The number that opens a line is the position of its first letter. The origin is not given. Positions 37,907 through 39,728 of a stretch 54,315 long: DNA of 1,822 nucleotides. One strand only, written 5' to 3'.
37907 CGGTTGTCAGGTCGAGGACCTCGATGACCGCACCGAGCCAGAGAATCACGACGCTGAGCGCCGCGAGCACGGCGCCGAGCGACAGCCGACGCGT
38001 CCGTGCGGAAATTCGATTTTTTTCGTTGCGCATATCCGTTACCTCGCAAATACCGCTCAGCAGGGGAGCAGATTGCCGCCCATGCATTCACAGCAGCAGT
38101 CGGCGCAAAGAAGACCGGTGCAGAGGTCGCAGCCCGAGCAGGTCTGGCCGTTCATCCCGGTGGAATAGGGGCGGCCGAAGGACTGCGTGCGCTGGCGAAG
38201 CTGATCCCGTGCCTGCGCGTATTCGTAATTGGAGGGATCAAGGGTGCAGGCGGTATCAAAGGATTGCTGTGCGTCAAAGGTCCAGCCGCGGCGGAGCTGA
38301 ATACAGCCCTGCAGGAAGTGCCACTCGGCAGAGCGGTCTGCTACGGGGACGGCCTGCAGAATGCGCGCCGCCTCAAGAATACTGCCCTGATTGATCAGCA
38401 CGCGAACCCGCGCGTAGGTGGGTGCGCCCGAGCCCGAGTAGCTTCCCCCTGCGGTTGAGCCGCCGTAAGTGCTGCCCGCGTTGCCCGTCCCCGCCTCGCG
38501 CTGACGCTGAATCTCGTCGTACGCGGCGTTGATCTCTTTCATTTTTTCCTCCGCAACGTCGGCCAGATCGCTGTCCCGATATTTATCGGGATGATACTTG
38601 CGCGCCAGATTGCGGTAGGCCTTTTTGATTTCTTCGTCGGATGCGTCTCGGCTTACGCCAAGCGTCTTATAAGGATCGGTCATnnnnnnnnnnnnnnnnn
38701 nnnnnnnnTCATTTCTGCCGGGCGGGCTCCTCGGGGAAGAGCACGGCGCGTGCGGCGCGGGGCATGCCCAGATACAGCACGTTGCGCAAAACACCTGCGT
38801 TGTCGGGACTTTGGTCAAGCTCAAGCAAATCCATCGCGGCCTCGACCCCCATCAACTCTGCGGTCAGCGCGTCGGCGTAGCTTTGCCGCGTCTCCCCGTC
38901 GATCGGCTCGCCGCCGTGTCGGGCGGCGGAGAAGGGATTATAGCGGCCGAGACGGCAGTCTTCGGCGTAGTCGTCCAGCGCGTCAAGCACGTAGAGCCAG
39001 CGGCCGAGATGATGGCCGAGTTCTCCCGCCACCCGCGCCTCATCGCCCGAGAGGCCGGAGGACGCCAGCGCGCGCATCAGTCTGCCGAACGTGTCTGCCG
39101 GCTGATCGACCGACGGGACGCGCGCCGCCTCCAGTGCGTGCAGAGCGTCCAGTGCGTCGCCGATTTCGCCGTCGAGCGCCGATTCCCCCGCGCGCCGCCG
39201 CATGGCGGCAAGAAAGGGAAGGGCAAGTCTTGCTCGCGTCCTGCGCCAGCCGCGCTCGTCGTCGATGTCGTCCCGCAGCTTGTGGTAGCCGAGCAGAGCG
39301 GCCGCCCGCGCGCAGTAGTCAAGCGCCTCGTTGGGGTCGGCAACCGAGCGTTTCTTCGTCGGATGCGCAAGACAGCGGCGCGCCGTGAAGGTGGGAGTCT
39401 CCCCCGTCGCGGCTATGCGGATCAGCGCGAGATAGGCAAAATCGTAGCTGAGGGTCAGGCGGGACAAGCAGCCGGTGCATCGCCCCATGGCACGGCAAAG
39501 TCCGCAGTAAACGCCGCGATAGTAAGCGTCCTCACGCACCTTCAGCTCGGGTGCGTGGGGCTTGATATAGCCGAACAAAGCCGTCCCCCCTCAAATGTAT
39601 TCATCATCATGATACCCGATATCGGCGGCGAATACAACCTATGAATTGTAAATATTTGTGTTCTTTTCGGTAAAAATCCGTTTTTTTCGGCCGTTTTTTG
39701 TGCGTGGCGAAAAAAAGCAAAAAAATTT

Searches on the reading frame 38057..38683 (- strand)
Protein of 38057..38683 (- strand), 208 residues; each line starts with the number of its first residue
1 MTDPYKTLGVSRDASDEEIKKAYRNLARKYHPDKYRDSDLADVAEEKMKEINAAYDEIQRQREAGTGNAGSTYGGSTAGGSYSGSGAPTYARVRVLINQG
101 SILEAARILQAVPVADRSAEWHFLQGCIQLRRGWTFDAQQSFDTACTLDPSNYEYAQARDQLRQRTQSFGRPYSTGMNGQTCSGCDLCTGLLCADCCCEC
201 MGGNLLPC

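Call 10: search_protein_families(library=pfam, proteins=[window:38057-38683:-])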
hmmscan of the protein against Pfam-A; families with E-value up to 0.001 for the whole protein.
window:38057-38683:- (208 aa): 1 family
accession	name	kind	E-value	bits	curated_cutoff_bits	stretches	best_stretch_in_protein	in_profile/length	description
PF00226.36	DnaJ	-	2.6e-18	66.3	27.8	1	3-58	1-53/63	DnaJ domain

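Call 44: find_encoding_contigs(protein=window:38057-38683:-, flank=3500, max_places=10)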
Protein window:38057-38683:- (208 aa): no gene with exactly this product is on record in the collection.

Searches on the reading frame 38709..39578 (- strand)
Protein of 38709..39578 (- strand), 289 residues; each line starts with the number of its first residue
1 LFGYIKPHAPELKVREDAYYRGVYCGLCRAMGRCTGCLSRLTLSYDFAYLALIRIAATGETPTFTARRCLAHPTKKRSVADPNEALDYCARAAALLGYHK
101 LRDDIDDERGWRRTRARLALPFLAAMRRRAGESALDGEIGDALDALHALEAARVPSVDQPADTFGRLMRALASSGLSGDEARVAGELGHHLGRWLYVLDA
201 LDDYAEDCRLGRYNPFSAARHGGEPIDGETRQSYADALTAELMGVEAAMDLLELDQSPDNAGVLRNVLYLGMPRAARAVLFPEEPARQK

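Call 10: search_protein_families(library=pfam, proteins=[window:38709-39578:-])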
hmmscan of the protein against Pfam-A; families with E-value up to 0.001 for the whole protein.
window:38709-39578:- (289 aa): 1 family
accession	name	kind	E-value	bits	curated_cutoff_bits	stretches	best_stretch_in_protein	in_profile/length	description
PF18937.5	DUF5685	-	3.1e-63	214.2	26.7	1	1-274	1-268/272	Family of unknown function (DUF5685)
